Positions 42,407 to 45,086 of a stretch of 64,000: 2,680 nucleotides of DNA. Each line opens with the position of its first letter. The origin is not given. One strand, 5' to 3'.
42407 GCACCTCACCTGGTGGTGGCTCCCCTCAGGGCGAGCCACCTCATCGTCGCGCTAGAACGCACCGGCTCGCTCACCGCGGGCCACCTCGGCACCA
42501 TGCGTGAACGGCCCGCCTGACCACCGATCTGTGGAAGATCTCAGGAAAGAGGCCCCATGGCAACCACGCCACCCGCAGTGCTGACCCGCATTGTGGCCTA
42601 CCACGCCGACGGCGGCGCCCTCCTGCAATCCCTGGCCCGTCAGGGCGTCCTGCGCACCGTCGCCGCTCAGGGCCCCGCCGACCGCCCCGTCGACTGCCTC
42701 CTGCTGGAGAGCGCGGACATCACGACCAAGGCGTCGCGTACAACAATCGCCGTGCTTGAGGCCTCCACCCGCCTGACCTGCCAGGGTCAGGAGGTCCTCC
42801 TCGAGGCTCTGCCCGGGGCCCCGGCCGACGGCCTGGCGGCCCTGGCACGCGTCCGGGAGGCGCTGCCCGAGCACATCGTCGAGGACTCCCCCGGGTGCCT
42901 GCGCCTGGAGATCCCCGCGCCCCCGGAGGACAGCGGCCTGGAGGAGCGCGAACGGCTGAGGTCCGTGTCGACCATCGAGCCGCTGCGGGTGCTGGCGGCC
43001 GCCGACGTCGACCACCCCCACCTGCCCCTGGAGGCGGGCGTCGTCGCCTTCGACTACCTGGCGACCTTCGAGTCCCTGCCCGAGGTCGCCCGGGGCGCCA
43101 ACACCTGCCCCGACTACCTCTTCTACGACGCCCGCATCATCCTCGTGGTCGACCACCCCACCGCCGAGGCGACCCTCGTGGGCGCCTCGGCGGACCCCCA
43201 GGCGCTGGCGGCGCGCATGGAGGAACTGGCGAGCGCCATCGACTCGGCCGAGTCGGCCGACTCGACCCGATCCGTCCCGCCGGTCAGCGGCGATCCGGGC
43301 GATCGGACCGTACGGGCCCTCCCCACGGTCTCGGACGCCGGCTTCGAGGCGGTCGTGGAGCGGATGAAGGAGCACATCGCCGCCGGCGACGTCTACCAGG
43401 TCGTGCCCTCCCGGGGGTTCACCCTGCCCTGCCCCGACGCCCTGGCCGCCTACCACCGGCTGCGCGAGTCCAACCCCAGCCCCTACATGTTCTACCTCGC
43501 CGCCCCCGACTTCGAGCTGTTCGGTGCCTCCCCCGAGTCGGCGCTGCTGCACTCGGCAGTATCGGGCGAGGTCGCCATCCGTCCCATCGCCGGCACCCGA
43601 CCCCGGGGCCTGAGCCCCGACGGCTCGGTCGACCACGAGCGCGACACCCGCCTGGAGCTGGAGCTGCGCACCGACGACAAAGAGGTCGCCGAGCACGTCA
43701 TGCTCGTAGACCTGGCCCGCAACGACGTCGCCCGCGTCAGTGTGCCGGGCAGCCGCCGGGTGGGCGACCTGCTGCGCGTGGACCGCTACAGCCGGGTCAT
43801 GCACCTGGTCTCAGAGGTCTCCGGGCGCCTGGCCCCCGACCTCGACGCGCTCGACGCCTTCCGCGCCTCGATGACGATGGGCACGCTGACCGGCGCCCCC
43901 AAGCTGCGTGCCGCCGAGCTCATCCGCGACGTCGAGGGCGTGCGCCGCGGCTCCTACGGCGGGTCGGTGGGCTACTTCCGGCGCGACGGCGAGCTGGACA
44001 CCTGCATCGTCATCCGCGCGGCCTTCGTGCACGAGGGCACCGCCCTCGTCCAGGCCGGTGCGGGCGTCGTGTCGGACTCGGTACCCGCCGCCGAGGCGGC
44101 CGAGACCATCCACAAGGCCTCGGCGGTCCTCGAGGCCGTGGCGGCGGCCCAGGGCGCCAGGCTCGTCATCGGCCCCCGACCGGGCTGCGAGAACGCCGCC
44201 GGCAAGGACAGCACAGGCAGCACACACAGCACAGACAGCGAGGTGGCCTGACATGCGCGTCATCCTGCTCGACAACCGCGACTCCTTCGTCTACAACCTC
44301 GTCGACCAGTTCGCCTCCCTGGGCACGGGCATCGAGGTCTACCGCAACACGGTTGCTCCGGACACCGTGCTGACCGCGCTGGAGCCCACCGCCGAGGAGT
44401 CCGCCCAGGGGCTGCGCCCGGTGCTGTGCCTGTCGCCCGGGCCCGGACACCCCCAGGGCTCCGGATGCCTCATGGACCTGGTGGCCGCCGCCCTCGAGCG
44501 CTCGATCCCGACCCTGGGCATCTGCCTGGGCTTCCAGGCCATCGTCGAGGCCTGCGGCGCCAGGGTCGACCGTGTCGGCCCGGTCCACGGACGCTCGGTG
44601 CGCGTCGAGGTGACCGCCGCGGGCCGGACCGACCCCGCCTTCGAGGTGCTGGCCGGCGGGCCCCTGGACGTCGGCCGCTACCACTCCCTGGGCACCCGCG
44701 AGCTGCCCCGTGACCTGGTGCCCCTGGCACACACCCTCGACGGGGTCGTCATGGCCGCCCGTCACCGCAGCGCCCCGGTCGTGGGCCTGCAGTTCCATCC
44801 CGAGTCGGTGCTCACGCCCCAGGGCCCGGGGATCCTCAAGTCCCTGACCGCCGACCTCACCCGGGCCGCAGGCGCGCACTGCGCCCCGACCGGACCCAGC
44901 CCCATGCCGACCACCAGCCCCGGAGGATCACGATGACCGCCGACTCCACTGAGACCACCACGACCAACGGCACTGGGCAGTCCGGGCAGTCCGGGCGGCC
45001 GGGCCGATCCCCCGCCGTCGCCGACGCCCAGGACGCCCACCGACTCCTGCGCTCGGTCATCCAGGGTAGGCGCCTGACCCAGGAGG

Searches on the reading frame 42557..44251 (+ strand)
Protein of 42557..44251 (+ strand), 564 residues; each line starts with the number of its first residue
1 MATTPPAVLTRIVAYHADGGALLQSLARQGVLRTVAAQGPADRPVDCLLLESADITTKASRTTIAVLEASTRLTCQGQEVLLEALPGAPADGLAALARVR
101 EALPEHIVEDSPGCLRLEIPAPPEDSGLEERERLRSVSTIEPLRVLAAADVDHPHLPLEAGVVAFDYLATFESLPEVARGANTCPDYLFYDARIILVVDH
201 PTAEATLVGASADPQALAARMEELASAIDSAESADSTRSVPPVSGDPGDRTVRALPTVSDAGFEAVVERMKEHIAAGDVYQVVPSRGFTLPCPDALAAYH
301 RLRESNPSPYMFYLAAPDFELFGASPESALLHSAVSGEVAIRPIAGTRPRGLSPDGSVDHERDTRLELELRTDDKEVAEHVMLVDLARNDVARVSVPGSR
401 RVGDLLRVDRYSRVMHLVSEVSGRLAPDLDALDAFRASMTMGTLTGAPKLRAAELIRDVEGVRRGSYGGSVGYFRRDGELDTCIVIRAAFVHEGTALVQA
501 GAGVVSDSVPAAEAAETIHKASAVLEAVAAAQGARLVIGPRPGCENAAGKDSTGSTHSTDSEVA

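Call 7: search_protein_families(library=pfam, proteins=[window:42557-44251:+])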
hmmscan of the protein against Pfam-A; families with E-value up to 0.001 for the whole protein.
window:42557-44251:+ (564 aa): 2 families
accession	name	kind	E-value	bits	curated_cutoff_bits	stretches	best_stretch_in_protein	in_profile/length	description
PF00425.24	Chorismate_bind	-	1.4e-77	261.2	27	1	261-520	3-257/257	chorismate binding enzyme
PF04715.19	Anth_synt_I_N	-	8.7e-05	23.2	23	1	42-206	14-139/140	Anthranilate synthase component I, N terminal region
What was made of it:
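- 42557..44251 (+): trpE (anthranilate synthase I, proteobacterial type), first gene of the trpE-G-D-(C·B)-A operon that runs to 49136. Pfam (call 7).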

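Call 11: find_related_loci(query=window:42557-44251:+, collection=genome_contigs, flank=3000)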
Query window:42557-44251:+ (564 aa) in genome_contigs; peptide patterns used: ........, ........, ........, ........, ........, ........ (x = any residue, [..] = any of these).
600 stretches matched a pattern (row limit reached: there are more); 596 encode a relative of the query (tblastn E <= 1e-3); the best 80 are kept; 80 distinct loci.
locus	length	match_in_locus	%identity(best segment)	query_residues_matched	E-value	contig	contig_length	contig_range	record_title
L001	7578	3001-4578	63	6-538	0e+0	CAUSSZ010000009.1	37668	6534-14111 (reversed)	MAG TPA_asm: Trueperella pyogenes isolate DRR247347_bin.26_MetaWRAP_v1.3_MAG genome assembly, contig: ERZ14222125.398, w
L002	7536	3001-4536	46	9-536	2e-143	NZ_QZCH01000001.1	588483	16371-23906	Motilimonas pumila strain PLHSC7-2 contig1, whole genome shotgun sequence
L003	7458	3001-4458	49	41-532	1e-141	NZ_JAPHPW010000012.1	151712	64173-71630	Vibrio sp. 14G-20 strain KMM 6839 NODE_12_length_151712_cov_47.412622, whole genome shotgun sequence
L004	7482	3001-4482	46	48-539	4e-140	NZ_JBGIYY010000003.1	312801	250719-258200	Glaciecola sp. SC05 scaffold3, whole genome shotgun sequence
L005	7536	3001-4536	48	23-532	8e-140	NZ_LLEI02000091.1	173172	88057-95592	Vibrio bivalvicida strain 605 contig_91, whole genome shotgun sequence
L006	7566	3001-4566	48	46-531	1e-138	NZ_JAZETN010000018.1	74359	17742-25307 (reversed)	Alteromonas sp. S005 18, whole genome shotgun sequence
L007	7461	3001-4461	51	42-532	3e-136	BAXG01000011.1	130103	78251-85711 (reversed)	Photobacterium sp. JCM 19050 DNA, contig: JCM19050.contig00011, whole genome shotgun sequence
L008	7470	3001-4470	48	42-535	5e-136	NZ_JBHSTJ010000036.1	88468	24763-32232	Pseudoalteromonas fenneropenaei strain CGMCC 1.15325 GCM70027015_33, whole genome shotgun sequence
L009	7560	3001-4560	46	1-538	1e-135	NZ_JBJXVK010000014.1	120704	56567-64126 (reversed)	Pectobacterium sp. B2J-2 Scaffold14, whole genome shotgun sequence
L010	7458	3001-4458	48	48-534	5e-135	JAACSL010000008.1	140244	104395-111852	MAG: Paraglaciecola sp. isolate CG_2015-09_46_29 CG_2015-09_curated_scaffold_50, whole genome shotgun sequence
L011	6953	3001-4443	48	46-532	1e-134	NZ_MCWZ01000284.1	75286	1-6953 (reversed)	Vibrio sp. 10N.261.55.A7 10N.261.55.A7_contig_47, whole genome shotgun sequence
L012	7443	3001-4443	49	46-532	2e-134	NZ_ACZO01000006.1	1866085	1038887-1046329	Vibrio metschnikovii CIP 69.14 VIB.Contig146, whole genome shotgun sequence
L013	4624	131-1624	46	48-532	4e-134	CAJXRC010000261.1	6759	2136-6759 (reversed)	MAG TPA_asm: uncultured Colwellia sp. isolate SRR3933168_bin.6_MetaBAT_v2.12.1_MAG genome assembly, contig: NODE_1213_le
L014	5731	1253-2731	45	46-532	8e-134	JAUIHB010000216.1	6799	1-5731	MAG: Gammaproteobacteria bacterium isolate Co_bin.193 NODE_63590_length_6799_cov_0.857164, whole genome shotgun sequence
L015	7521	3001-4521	42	9-533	3e-129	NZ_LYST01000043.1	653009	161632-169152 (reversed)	Gilliamella sp. wkB171 Gilliamella_apicola_wkB171_contig48, whole genome shotgun sequence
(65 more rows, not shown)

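Call 15: find_homologous_proteins(query=window:42557-44251:+, max_evalue=1e-100)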
Query window:42557-44251:+ (564 aa): 6083 proteins with E <= 1e-100 among 8000 candidates; the best 120 are listed.
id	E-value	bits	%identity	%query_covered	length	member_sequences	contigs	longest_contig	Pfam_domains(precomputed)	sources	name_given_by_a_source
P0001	0.0e+0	1210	100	100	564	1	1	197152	PF00425.25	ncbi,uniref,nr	ncbi:MAG: anthranilate synthase component 1 [Actinomyces sp.]|uniref:anthranilate synthase component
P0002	1.6e-277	940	83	96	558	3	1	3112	PF00425.25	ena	-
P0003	8.6e-274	927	83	96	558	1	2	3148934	PF00425.25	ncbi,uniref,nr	ncbi:anthranilate synthase component 1 [Actinomyces howellii]|uniref:anthranilate synthase n=1 Tax=A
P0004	1.1e-258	877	79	92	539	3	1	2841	PF04715.20,PF00425.25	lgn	-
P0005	2.3e-248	843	74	95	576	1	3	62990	PF04715.20,PF00425.25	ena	-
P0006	2.4e-248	843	74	95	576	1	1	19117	PF04715.20,PF00425.25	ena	-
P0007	1.5e-247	841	74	95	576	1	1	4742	PF04715.20,PF00425.25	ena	-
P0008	1.8e-247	840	74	95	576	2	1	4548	PF04715.20,PF00425.25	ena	-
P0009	1.9e-247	840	75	92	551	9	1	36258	PF00425.25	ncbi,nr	ncbi:MAG: anthranilate synthase component 1 [Actinomyces succiniciruminis]|nr:anthranilate synthase 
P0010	2.1e-247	840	74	95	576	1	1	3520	PF04715.20,PF00425.25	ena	-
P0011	2.2e-247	840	75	94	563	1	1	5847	PF04715.20,PF00425.25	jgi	-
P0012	2.7e-247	840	73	100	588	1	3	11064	PF00425.25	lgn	-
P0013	2.9e-247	840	74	99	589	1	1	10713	PF00425.25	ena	-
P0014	4.3e-247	839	76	95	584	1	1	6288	PF00425.25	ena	-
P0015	5.8e-247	839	74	95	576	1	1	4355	PF04715.20,PF00425.25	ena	-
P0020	2.1e-246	837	75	92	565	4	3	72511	PF04715.20,PF00425.25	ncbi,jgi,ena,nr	ncbi:MAG: anthranilate synthase component 1 [Actinomyces ruminicola]|nr:anthranilate synthase compon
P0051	2.0e-245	834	75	97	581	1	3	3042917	PF00425.25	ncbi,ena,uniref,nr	ncbi:anthranilate synthase [Actinomyces oris]|uniref:anthranilate synthase component 1 n=1 Tax=Actin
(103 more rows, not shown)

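Call 16: find_encoding_contigs(protein=P0003, flank=1500, max_places=1)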
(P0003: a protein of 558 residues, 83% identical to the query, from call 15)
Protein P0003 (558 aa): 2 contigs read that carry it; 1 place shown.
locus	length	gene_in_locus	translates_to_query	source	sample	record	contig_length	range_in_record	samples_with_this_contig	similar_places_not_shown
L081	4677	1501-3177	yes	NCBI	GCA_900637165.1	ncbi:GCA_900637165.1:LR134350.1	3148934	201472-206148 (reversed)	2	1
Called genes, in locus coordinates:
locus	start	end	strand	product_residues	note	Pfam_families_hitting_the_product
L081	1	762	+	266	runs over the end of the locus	-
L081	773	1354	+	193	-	PF09335:VTT_dom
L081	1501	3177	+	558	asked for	PF00425:Chorismate_bind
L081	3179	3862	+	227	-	PF00117:GATase, PF07722:Peptidase_C26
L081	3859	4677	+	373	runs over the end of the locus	PF02885:Glycos_trans_3N, PF00591:Glycos_transf_3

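Call 17: find_encoding_contigs(protein=P0009, flank=1500, max_places=1)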
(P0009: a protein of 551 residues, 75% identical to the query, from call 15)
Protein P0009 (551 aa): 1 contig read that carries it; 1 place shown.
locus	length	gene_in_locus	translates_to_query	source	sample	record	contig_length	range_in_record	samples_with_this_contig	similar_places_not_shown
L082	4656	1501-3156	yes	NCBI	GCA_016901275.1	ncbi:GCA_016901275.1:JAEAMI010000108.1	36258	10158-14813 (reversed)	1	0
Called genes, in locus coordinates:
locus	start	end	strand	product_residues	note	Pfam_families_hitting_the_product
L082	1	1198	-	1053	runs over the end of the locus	PF01915:Glyco_hydro_3_C, PF14310:Fn3-like, PF00933:Glyco_hydro_3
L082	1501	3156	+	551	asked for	PF00425:Chorismate_bind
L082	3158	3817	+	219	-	PF00117:GATase, PF07722:Peptidase_C26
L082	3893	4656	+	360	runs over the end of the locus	PF02885:Glycos_trans_3N, PF00591:Glycos_transf_3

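Call 18: find_encoding_contigs(protein=P0020, flank=1500, max_places=1)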
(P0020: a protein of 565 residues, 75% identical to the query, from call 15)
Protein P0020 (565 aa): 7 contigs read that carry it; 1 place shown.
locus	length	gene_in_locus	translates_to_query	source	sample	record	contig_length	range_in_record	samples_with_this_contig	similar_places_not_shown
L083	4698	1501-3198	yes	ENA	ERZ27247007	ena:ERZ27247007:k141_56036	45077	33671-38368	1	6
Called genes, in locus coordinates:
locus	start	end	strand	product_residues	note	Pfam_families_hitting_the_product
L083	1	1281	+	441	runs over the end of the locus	PF00291:PALP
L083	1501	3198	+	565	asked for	PF04715: (faint), PF00425:Chorismate_bind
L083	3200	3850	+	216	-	PF00117:GATase, PF07722:Peptidase_C26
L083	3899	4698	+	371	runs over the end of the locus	PF02885:Glycos_trans_3N, PF00591:Glycos_transf_3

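Call 19: find_encoding_contigs(protein=P0051, flank=1500, max_places=1)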
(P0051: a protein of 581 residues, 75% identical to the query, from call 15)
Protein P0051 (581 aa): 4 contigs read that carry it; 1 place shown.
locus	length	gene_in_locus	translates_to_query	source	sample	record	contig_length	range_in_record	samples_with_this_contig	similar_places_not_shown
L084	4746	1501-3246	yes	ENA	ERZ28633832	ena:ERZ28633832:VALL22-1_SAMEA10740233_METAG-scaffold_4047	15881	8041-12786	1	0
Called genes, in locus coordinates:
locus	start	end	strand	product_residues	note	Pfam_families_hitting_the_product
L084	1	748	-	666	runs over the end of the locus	PF00009:GTP_EFTU, PF03144:GTP_EFTU_D2, PF00679:EFG_C, PF06421:LepA_C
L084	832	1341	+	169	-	PF09335:VTT_dom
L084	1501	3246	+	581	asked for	PF00425:Chorismate_bind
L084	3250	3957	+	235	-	PF00117:GATase, PF07722:Peptidase_C26 (weak)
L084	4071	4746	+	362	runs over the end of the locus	PF02885:Glycos_trans_3N, PF00591:Glycos_transf_3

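Call 41: find_homologous_proteins(query=L001:2983-4608:+, max_evalue=1e-80)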
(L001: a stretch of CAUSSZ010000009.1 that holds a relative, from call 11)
Query L001:2983-4608:+ (541 aa): 6702 proteins with E <= 1e-80 among 8000 candidates; the best 120 are listed.
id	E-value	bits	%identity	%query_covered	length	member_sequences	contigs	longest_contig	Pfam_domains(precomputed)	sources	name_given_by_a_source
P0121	0.0e+0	1161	97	100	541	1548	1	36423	PF04715.20,PF00425.25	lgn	-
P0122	2.0e-296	1002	85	100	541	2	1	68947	PF04715.20,PF00425.25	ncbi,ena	-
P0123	2.8e-296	1001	85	100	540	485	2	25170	PF04715.20,PF00425.25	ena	-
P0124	3.6e-296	1001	85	100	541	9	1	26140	PF04715.20,PF00425.25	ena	-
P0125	3.6e-296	1001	85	100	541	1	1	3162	PF04715.20,PF00425.25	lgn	-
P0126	6.3e-295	997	85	100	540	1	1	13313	PF04715.20,PF00425.25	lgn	-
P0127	2.1e-294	995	83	100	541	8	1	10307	PF04715.20,PF00425.25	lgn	-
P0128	2.6e-294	995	85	100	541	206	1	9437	PF04715.20,PF00425.25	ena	-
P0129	2.7e-294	995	85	100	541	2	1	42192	PF04715.20,PF00425.25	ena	-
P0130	1.4e-287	973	85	96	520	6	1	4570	PF04715.20,PF00425.25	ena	-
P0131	1.3e-230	785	69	99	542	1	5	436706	PF00425.25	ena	-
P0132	3.3e-230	783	69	99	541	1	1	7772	PF00425.25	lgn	-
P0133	3.5e-230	783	69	99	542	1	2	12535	PF00425.25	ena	-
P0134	3.6e-230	783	69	99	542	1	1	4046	PF00425.25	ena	-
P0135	3.9e-230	783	69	99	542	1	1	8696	PF00425.25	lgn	-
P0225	6.9e-228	776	69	99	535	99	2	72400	PF00425.25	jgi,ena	jgi:anthranilate synthase component I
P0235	1.1e-227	775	67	99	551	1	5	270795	PF00425.25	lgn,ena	-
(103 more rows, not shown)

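Call 42: find_encoding_contigs(protein=P0122, flank=1200, max_places=1)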
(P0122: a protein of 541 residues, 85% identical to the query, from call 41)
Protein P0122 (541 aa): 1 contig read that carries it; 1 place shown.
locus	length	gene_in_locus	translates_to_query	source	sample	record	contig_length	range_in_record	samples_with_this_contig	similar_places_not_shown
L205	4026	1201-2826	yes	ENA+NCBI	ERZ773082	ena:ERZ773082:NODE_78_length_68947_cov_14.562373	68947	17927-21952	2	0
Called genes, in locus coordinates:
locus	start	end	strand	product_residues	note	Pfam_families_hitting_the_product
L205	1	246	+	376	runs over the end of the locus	PF01883:FeS_assembly_P, PF01656:CbiA, PF09140:MipZ (faint), PF10609:ParA, PF13614:AAA_31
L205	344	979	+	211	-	PF01135:PCMT (weak), PF01596:Methyltransf_3, PF13847:Methyltransf_31 (weak), PF13578:Methyltransf_24, PF13649:Methyltransf_25 (weak)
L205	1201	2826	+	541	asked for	PF04715: (weak), PF00425:Chorismate_bind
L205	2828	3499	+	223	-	PF00117:GATase, PF07722:Peptidase_C26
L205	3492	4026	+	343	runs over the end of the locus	PF02885:Glycos_trans_3N, PF00591:Glycos_transf_3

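Call 43: find_encoding_contigs(protein=P0131, flank=1200, max_places=1)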
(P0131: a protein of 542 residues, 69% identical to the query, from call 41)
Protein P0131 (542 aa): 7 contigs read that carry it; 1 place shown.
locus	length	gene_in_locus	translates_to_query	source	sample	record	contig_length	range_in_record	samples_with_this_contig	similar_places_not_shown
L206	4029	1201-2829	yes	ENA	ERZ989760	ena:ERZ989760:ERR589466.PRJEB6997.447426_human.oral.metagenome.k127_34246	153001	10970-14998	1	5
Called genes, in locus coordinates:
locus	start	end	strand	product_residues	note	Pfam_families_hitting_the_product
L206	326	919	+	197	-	PF01965:DJ-1_PfpI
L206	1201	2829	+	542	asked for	PF00425:Chorismate_bind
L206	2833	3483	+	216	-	PF00117:GATase, PF07722:Peptidase_C26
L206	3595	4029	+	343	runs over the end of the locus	PF02885:Glycos_trans_3N, PF00591:Glycos_transf_3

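Call 44: find_encoding_contigs(protein=P0225, flank=1200, max_places=1)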
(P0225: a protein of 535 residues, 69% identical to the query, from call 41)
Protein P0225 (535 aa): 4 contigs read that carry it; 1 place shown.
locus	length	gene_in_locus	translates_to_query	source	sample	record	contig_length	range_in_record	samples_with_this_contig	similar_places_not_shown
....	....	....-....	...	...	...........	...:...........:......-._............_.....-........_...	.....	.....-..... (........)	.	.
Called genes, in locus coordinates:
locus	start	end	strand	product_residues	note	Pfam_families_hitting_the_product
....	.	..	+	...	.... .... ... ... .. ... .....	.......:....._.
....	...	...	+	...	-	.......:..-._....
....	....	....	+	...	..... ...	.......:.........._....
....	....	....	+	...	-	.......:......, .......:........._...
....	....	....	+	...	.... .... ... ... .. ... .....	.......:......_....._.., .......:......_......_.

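Call 45: find_encoding_contigs(protein=P0235, flank=1200, max_places=1)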
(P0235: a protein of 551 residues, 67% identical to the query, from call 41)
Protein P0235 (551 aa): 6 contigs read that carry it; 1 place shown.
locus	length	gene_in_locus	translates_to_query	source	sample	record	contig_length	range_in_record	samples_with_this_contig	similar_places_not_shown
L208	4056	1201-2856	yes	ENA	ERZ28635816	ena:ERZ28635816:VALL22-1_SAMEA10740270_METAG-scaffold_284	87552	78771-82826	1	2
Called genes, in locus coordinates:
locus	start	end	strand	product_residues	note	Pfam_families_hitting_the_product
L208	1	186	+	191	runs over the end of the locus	-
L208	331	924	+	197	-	PF01965:DJ-1_PfpI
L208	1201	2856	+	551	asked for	PF00425:Chorismate_bind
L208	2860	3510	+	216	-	PF00117:GATase, PF07722:Peptidase_C26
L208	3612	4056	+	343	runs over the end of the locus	PF02885:Glycos_trans_3N, PF00591:Glycos_transf_3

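Call 53: search_protein_families(library=ncbifam, proteins=[window:42557-44251:+])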
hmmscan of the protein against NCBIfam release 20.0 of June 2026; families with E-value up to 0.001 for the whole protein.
window:42557-44251:+ (564 aa): 26 families (the best 25 are shown)
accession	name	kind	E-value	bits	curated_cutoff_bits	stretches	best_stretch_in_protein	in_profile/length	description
NF010079.0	PRK13564.1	equivalog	3.2e-180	600.3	471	1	43-533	32-516/521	anthranilate synthase component 1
TIGR00565.1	trpE_proteo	equivalog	6.8e-156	520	494.65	1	46-531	18-496/498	anthranilate synthase component I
TIGR00564.1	trpE_most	equivalog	4.4e-111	372.1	517.7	1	159-528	94-454/455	anthranilate synthase component I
NF010086.0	PRK13571.1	equivalog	1.2e-99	334.2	693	1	157-533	121-502/510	anthranilate synthase component I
TIGR01820.1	TrpE-arch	equivalog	3.5e-98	329.8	512.05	1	160-528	102-448/449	anthranilate synthase component I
TIGR01824.1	PabB-clade2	equivalog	3.6e-83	279.8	408.55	1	161-523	5-354/355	aminodeoxychorismate synthase, component I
NF010087.0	PRK13572.1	equivalog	9.2e-75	251.9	580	1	261-529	173-432/435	anthranilate synthase component I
NF004610.0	PRK05940.1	equivalog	4.5e-72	243.3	568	1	151-531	93-462/467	anthranilate synthase component I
NF006563.0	PRK09070.1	equivalog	5.5e-71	239.5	514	1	153-529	85-445/447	aminodeoxychorismate synthase component I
NF010089.0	PRK13574.1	equivalog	2.7e-69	234.2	527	1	260-528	157-418/421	anthranilate synthase component I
NF010081.0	PRK13566.1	equivalog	5.3e-67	226.6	645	1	52-533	52-512/729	anthranilate synthase component I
TIGR00553.1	pabB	equivalog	1.4e-65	221.7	328.4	1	239-523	51-328/329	aminodeoxychorismate synthase component I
NF010082.0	PRK13567.1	equivalog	8.9e-61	206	576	1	254-527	194-466/468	anthranilate synthase component I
TIGR01815.1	TrpE-clade3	equivalog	3e-60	204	739.15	1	48-534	36-501/717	anthranilate synthase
NF005698.0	PRK07508.1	equivalog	1.3e-53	181.9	452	1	251-524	107-375/383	aminodeoxychorismate synthase component I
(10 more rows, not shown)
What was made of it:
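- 42557..44251 (+): NCBIfam TIGR00565 trpE_proteo scores 520 bits against a cutoff of 494.65 (call 53).
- TrpE is of the proteobacterial type (calls 11, 53).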

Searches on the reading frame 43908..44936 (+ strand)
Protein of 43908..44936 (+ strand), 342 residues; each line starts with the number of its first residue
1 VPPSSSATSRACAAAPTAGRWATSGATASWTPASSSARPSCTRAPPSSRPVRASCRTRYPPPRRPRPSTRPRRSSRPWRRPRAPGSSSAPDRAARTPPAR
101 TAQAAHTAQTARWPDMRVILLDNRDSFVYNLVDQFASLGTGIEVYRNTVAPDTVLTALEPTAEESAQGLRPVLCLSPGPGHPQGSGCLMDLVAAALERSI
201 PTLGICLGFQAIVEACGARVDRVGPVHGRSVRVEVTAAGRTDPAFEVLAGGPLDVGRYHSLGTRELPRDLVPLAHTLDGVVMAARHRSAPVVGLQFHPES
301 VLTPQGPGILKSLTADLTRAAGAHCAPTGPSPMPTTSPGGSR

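Call 7: search_protein_families(library=pfam, proteins=[window:43908-44936:+])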
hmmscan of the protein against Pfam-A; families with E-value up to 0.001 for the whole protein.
window:43908-44936:+ (342 aa): 2 families
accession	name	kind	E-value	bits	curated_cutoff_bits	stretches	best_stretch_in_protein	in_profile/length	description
PF00117.34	GATase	-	6.8e-38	130.7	22.8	1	120-312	2-185/190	Glutamine amidotransferase class-I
PF07722.19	Peptidase_C26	-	1.6e-11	44.8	20.5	1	189-299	95-219/219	Peptidase C26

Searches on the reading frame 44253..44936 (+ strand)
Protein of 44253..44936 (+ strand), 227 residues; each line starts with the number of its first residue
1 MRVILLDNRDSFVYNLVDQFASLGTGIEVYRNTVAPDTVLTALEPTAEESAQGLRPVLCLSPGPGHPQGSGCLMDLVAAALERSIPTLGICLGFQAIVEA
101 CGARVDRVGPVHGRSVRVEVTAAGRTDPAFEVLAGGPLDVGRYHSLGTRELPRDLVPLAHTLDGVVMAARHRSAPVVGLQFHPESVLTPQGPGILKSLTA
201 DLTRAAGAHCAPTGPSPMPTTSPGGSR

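Call 53: search_protein_families(library=ncbifam, proteins=[window:44253-44936:+])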
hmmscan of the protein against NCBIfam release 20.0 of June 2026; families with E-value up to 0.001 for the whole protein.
window:44253-44936:+ (227 aa): 27 families (the best 25 are shown)
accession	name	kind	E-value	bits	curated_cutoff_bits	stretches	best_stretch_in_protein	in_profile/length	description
NF004169.0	PRK05637.1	equivalog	1.6e-52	178.1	332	1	2-202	4-206/210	anthranilate synthase component II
NF005849.0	PRK07765.1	equivalog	2.9e-42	144.4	308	1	1-196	1-186/219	aminodeoxychorismate/anthranilate synthase component II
NF007073.0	PRK09522.1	equivalog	9.7e-42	143.6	738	1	3-197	4-185/531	bifunctional anthranilate synthase glutamate amidotransferase component TrpG/anthranilate phosphoribosyltransferase TrpD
NF011201.0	PRK14607.1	equivalog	3.7e-38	131.5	670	1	2-197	1-184/534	bifunctional anthranilate synthase component II/anthranilate phosphoribosyltransferase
NF010081.0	PRK13566.1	equivalog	4.5e-38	131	645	1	1-191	529-706/729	anthranilate synthase component I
TIGR00566.1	trpG_papA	subfamily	8.3e-36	123.6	121.05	1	3-197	2-188/192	glutamine amidotransferase of anthranilate synthase or aminodeoxychorismate synthase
TIGR01815.1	TrpE-clade3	equivalog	3.5e-35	121.2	739.15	1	2-197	518-700/717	anthranilate synthase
NF041322.1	Anth_synII_Halo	equivalog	1.1e-31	110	320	1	6-197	2-185/190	anthranilate synthase component II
NF005799.0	PRK07649.1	equivalog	2.1e-27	95.9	327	1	3-199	2-185/195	aminodeoxychorismate/anthranilate synthase component II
NF005946.0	PRK08007.1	equivalog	1.3e-26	93.3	332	1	3-197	2-183/187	aminodeoxychorismate synthase component 2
NF005271.0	PRK06774.1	equivalog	2e-26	92.6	340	1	3-196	2-186/191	aminodeoxychorismate synthase component II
TIGR01823.1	PabB-fungal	equivalog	2.8e-26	92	442.55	1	2-194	7-195/742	aminodeoxychorismate synthase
NF006462.0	PRK08857.1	equivalog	1.3e-24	86.9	345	1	4-198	3-189/193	aminodeoxychorismate/anthranilate synthase component II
NF005367.0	PRK06895.1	equivalog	4.2e-22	79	265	1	2-197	3-184/190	anthranilate synthase component II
TIGR00888.1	guaA_Nterm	equivalog_domain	2.1e-15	56.6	172.15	1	57-204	44-186/188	glutamine-hydrolyzing GMP synthase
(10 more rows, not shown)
